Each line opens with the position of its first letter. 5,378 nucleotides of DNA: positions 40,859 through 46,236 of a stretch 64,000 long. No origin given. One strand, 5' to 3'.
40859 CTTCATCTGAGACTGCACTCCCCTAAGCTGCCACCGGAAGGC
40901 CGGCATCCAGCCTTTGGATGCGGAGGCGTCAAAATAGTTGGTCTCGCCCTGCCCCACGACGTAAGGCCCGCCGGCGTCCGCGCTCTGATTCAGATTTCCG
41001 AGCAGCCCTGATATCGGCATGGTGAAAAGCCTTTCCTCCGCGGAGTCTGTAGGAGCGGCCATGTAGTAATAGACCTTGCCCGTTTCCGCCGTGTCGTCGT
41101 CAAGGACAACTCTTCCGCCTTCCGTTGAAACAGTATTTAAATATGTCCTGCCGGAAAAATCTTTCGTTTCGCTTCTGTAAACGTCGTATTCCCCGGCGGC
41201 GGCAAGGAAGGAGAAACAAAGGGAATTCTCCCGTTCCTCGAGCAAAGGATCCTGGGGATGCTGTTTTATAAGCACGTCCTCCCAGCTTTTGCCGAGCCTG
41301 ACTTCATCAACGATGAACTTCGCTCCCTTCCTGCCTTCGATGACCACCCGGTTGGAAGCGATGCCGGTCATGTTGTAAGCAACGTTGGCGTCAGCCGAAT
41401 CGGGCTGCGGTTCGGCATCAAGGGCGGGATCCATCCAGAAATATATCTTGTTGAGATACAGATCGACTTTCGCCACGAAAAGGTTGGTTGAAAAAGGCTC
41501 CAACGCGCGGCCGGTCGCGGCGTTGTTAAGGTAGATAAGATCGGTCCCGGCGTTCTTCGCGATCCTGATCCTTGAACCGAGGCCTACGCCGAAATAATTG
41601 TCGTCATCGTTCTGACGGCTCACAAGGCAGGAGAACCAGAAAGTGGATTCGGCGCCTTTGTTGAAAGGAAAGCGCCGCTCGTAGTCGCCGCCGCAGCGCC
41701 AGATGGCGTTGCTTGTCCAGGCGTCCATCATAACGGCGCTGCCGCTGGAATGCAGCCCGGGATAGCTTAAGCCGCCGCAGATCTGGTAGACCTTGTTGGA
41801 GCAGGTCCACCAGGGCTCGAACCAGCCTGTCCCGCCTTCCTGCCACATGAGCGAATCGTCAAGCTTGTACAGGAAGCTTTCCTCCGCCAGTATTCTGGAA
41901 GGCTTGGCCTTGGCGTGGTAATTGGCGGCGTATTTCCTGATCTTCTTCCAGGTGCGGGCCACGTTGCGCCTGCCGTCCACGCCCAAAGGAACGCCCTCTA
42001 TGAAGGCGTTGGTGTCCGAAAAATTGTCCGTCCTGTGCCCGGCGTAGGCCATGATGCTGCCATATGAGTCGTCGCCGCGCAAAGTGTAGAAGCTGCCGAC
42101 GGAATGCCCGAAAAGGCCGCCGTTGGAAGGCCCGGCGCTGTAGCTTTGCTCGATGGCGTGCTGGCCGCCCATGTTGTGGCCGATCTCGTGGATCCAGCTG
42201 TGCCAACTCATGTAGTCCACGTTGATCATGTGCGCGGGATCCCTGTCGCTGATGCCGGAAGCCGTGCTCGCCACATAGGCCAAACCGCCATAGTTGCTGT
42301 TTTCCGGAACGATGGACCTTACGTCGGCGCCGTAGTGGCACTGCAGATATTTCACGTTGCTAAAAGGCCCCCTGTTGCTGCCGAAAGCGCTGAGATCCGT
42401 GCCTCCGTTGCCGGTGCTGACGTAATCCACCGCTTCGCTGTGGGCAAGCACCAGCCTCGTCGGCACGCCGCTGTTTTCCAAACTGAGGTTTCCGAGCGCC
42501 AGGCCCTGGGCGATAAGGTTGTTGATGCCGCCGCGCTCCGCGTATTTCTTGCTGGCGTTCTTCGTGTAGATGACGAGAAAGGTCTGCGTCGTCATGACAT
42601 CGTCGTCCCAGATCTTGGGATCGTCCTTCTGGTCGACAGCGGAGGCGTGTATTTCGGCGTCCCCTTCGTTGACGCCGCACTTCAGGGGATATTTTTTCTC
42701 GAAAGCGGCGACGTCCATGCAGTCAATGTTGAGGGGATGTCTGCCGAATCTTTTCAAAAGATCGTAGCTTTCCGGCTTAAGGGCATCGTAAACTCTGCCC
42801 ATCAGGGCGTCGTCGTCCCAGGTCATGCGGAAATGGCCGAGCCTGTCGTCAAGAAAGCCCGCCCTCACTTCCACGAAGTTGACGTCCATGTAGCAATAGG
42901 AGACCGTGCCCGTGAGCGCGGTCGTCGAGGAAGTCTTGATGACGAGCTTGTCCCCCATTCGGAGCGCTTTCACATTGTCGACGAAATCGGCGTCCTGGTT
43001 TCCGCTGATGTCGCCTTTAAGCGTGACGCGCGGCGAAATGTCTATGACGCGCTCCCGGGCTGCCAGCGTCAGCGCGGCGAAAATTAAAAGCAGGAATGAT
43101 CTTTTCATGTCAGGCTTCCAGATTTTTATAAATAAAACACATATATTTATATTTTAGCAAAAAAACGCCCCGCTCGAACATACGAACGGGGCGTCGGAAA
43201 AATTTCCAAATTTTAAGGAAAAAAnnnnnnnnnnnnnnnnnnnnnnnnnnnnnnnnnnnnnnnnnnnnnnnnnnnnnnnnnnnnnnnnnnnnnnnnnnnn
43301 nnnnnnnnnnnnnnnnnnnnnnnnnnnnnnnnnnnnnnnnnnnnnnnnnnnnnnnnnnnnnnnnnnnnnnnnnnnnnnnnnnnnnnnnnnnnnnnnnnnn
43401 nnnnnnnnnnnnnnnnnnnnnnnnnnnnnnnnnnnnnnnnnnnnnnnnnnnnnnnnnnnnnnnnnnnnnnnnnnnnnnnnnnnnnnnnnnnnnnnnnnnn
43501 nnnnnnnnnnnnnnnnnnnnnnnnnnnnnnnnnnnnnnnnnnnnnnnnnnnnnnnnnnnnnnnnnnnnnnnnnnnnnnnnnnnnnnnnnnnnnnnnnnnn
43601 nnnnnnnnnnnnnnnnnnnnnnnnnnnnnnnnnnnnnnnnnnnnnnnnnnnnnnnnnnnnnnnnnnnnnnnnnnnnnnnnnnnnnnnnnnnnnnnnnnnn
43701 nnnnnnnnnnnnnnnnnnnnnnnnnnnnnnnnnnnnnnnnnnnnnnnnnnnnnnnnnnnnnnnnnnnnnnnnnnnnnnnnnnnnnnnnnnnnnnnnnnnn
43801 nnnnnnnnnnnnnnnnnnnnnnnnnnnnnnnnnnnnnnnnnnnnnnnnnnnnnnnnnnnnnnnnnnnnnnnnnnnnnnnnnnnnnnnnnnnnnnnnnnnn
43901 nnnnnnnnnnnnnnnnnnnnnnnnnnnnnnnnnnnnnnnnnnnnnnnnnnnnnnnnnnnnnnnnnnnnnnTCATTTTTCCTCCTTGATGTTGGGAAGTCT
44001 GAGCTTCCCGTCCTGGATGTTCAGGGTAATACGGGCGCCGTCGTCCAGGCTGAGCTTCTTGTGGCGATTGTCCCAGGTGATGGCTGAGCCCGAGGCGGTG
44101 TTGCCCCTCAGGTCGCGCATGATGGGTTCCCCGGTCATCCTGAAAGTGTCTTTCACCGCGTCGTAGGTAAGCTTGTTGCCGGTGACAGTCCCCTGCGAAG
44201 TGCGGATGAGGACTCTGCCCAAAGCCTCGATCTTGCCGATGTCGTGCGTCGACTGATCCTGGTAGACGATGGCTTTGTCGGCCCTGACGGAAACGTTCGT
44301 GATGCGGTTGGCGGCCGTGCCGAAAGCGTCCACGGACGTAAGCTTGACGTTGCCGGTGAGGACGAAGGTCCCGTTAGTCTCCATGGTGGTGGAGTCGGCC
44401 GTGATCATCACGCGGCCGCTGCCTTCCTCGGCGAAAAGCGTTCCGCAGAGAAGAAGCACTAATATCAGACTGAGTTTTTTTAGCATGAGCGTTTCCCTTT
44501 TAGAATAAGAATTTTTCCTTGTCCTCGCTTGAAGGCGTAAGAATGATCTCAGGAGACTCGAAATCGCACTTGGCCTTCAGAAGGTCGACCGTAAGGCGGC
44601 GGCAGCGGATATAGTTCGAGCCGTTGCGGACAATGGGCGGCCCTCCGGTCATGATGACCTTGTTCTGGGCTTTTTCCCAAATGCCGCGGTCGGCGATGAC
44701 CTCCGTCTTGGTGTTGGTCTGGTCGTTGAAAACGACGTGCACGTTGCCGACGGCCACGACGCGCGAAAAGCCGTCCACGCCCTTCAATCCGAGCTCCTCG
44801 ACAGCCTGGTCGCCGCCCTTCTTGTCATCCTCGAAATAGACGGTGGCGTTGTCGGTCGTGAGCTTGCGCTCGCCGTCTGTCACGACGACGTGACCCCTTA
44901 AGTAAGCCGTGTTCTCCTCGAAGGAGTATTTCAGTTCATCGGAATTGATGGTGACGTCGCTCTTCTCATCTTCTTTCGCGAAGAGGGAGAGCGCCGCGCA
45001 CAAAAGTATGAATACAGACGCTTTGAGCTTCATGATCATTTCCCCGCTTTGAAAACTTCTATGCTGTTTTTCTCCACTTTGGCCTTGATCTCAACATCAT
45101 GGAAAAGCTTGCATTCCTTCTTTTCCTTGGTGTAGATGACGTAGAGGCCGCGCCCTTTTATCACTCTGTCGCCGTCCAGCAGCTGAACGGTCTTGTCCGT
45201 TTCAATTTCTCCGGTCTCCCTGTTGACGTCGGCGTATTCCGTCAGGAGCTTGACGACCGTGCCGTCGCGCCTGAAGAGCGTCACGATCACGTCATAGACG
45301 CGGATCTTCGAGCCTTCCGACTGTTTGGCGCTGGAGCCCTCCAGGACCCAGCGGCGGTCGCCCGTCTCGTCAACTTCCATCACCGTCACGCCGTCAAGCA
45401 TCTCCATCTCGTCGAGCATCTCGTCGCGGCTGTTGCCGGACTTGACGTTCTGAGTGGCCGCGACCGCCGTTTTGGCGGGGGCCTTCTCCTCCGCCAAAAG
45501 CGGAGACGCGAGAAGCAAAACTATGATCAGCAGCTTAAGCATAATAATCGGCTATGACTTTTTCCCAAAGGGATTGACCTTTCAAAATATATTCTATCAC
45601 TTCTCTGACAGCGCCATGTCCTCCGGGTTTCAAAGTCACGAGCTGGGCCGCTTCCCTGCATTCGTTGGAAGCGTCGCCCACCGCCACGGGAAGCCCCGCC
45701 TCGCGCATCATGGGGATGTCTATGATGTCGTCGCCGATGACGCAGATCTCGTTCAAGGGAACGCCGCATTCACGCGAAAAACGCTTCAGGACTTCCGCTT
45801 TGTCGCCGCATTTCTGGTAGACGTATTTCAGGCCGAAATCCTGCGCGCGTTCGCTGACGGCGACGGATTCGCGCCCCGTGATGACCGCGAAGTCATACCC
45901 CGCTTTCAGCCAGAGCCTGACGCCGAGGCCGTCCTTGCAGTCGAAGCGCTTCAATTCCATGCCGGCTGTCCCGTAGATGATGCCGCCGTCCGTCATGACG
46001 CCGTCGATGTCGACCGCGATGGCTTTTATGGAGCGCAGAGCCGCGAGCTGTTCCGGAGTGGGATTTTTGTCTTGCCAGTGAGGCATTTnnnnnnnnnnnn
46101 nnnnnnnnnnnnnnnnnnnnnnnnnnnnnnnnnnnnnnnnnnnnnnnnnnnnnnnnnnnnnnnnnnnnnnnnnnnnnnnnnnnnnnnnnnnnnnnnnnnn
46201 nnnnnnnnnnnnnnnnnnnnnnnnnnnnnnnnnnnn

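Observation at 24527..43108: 18.6-kb co-oriented block of giant PEP-CTERM exoproteins: three metzincin paralogs, a CotH-LTD protein and an esterase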

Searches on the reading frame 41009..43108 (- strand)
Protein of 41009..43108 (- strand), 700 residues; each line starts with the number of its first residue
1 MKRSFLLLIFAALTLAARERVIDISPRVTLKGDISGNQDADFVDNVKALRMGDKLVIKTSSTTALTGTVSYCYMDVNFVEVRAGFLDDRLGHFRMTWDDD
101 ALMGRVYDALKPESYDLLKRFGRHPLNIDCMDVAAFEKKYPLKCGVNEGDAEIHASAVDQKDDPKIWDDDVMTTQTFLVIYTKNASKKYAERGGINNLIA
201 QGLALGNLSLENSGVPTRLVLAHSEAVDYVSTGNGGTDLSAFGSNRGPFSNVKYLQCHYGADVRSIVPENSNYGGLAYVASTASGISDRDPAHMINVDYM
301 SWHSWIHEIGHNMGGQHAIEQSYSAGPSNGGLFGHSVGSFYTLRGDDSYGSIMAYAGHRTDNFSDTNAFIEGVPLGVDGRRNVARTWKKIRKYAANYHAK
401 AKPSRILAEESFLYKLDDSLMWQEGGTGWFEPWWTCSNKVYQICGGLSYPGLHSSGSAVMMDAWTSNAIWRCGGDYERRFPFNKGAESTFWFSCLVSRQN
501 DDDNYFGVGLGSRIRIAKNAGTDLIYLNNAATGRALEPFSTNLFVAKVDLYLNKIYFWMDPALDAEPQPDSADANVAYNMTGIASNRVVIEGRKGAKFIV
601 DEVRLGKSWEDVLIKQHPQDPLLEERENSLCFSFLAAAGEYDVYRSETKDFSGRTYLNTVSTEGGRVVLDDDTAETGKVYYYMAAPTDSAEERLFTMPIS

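Call 42: predict_structure(alignment_id=A3)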
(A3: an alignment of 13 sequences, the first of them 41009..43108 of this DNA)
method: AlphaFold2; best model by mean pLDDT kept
length: 700 residues; sequences in the alignment: 13
mean_pLDDT: 41.7   pTM: 0.31
mean pLDDT of the five models: 41.7, 41.0, 40.2, 39.9, 35.8
residues with pLDDT >= 90: 1; 70-90: 82; 50-70: 150; < 50: 467
segments of 3 or more residues with pLDDT < 50: 1-174, 208-217, 258-260, 272-291, 302-488, 502-533, 579-597, 615-620, 689-700
pLDDT, mean of each block of 10 residues (from residue 1): 40 30 28 27 37 38 33 24 20 21 27 27 25 23 20 20 25 52 74 56 52 46 70 63 63 55 65 39 31 58 46 30 27 25 23 24 26 26 26 27 24 27 24 25 29 30 27 20 36 59 40 26 34 51 66 68 75 60 39 47 53 49 69 67 76 80 69 80 65 37
secondary structure, 60 per line:
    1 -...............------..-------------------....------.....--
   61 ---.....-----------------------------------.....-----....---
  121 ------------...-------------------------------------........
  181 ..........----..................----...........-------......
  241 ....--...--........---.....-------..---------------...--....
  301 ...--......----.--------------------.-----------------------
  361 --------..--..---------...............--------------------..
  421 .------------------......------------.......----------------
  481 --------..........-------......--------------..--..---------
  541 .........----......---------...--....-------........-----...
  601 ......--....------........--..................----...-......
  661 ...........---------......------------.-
elements in order (helices of 4 or more, strands of 3 or more residues): H2-16 H44-47 E54-58 E64-68 E104-108 E114-117 E173-182 H183-190 H195-212 E217-227 H235-244 H252-259 E263-267 E292-294 H297-303 H306-311 H384-398 E419-421 E440-445 E458-464 E489-498 E506-511 E541-549 E554-559 E574-577 E585-592 E598-606 H609-612 E619-626 E629-646 E655-671 E681-686

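Call 77: predict_structure(alignment_id=A5)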
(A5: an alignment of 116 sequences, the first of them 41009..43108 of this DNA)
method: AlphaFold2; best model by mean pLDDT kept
length: 700 residues; sequences in the alignment: 116
mean_pLDDT: 77.1   pTM: 0.70
mean pLDDT of the five models: 77.1, 76.9, 76.5, 76.2, 75.9
residues with pLDDT >= 90: 197; 70-90: 294; 50-70: 135; < 50: 74
segments of 3 or more residues with pLDDT < 50: 21-31, 148-160, 400-403, 421-438, 474-480, 616-629, 694-700
pLDDT, mean of each block of 10 residues (from residue 1): 79 65 43 63 87 86 87 91 92 93 90 81 68 74 60 45 69 91 95 93 97 95 94 93 85 76 93 90 67 94 94 94 89 92 89 88 94 89 93 71 57 64 43 46 70 67 62 50 66 86 68 66 75 75 88 89 90 83 65 78 84 58 41 64 83 87 67 76 77 48
secondary structure, 60 per line:
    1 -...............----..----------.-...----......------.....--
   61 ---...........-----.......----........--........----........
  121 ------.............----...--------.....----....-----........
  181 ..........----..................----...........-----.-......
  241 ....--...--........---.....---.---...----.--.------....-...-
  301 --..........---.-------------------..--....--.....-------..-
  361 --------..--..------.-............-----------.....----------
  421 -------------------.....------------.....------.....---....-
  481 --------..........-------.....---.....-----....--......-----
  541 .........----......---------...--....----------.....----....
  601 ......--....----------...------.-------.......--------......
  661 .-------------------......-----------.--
elements in order (helices of 4 or more, strands of 3 or more residues): H2-16 H42-47 E54-58 E64-74 E80-86 E91-98 E101-108 E113-120 E127-132 H133-139 E144-146 H155-159 H164-167 E173-182 H183-190 H195-212 E217-227 H235-244 H252-259 E263-267 E275-277 E292-295 H303-312 E340-343 E346-350 H383-394 E406-410 E440-444 E457-461 E468-472 H476-479 E489-498 E506-510 E514-518 E524-527 E530-535 E541-549 E554-559 E574-577 E588-592 E597-606 H609-612 E640-646 E655-661 E681-686

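Call 80: fold_search(model_id=the predicted structure, library=pdb)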
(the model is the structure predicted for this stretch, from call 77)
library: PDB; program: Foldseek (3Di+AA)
matches with E <= 10: 1177; with E <= 0.001: 122
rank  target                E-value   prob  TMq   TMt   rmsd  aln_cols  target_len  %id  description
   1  6o38_A                6.8e-09  1.00  0.25  0.30   3.5       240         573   16  Structure of a chaperone-substrate complex (released 2019-07-24)
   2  6o38_F                4.1e-08  1.00  0.25  0.31   3.2       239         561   16  Structure of a chaperone-substrate complex (released 2019-07-24)
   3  6o38_C                4.8e-08  1.00  0.25  0.34  10.9       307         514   13  Structure of a chaperone-substrate complex (released 2019-07-24)
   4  8wen_A                5.4e-08  1.00  0.28  0.54   7.5       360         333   13  Bacteroides fragilis toxin 2 (released 2024-09-25)
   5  9qc7_B                9.8e-07  1.00  0.17  0.11  19.3       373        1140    8  BoNT-NTNH complex from Clostridium botulinum Serotype B1 (released 2025-09-10)
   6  3v0a_B                2.5e-06  1.00  0.17  0.11  16.5       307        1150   11  2.7 angstrom crystal structure of BoNT/Ai in complex with NTNHA (released 2012-03-14)
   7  9ea9_B                5.6e-06  1.00  0.17  0.10  16.2       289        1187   12  Crystal structure of BoNT/A-NTNH-HA70 -VHH_F12-VHH_H7-Fab_NTNH complex (released 2025-09-17)
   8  3vuo                  5.9e-06  1.00  0.16  0.10  17.5       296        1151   11  Crystal structure of nontoxic nonhemagglutinin subcomponent (NTNHA) from clostridium botulinum serotype D strain 4947 (released 2012-09-19)
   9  9o58_A                6.6e-06  1.00  0.29  0.31   8.6       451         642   11  Zymogen ADAM17-iRhom2 complex bound by the MEDI3622 Fab (released 2025-06-25)
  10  9qc8_B                7.4e-06  1.00  0.16  0.10  17.2       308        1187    7  BoNT-NTNH-HA70 complex from Clostridium botulinum Serotype B1 (released 2025-09-10)
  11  9o54_A                7.8e-06  1.00  0.28  0.45   8.3       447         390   11  ADAM17 Prodomain-Metalloproteinase Domains bound to MEDI3622 Fab (released 2025-06-25)
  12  9arj_B                7.8e-06  1.00  0.15  0.10  17.9       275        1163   11  CryoEM structure of BoNT-NTNH-OrfX2 complex from Clostridium botulinum E1, major class (released 2025-01-22)
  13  4zkt_B                1.4e-05  1.00  0.17  0.11  16.3       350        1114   11  Crystal structure of the progenitor M complex of Clostridium botulinum type E neurotoxin (released 2015-12-23)
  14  3r4s_A                1.8e-05  1.00  0.18  0.28  16.1       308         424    8  Cell entry of botulinum neurotoxin type C is dependent upon interaction with two ganglioside molecules (released 2011-06-08)
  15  9arl_B                2.1e-05  1.00  0.15  0.10  16.8       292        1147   13  CryoEM structure of BoNT-NTNH-OrfX2 complex from Clostridium botulinum strain A1-ST7B, major class (released 2025-01-22)
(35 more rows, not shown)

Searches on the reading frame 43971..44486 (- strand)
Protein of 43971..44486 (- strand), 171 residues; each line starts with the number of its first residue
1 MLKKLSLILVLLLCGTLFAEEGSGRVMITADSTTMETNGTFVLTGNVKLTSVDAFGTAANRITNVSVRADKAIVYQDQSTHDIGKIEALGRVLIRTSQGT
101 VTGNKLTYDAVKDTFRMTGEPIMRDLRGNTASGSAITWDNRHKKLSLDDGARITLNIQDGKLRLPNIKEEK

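Call 8: search_protein_families(library=pfam, proteins=[window:43971-44486:-], max_evalue=0.001)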
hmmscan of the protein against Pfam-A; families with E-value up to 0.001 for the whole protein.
window:43971-44486:- (171 aa): 1 family
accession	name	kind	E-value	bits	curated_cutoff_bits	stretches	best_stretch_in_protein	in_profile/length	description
PF03968.19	LptD_N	-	6.9e-10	39.6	20.4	1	28-141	2-110/113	LptA/(LptD N-terminal domain) LPS transport protein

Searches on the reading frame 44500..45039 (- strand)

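Call 8: search_protein_families(library=pfam, proteins=[window:44500-45039:-], max_evalue=0.001)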
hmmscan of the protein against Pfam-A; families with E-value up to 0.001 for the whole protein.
window:44500-45039:- (179 aa): 2 families
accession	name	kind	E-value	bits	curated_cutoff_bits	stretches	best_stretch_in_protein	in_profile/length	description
PF03968.19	LptD_N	-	1.2e-10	42.1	20.4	1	30-153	1-109/113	LptA/(LptD N-terminal domain) LPS transport protein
PF06835.18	LptC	-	2e-08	34.5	21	1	20-81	76-142/175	Lipopolysaccharide-assembly, LptC-related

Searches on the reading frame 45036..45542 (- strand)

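Call 8: search_protein_families(library=pfam, proteins=[window:45036-45542:-], max_evalue=0.001)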
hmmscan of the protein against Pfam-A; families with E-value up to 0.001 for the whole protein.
window:45036-45542:- (168 aa): 1 family
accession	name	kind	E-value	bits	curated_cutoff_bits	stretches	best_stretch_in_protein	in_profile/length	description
PF06835.18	LptC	-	1.3e-05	25.4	21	1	59-151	79-171/175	Lipopolysaccharide-assembly, LptC-related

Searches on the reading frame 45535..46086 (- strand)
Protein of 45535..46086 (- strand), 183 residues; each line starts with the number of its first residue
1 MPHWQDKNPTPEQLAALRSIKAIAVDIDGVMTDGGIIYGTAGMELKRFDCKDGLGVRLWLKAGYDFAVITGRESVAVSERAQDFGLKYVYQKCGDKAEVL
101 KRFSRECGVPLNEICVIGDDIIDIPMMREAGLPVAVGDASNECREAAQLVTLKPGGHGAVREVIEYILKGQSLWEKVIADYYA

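Call 8: search_protein_families(library=pfam, proteins=[window:45535-46086:-], max_evalue=0.001)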
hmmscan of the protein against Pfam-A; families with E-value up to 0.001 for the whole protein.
window:45535-46086:- (183 aa): 2 families
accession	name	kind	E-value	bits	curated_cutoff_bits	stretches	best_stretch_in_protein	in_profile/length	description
PF08282.18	Hydrolase_3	-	1.3e-12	48.5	20.9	1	90-156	182-248/255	haloacid dehalogenase-like hydrolase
PF00702.32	Hydrolase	-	1.5e-09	39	26.4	1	60-131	111-191/191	haloacid dehalogenase-like hydrolase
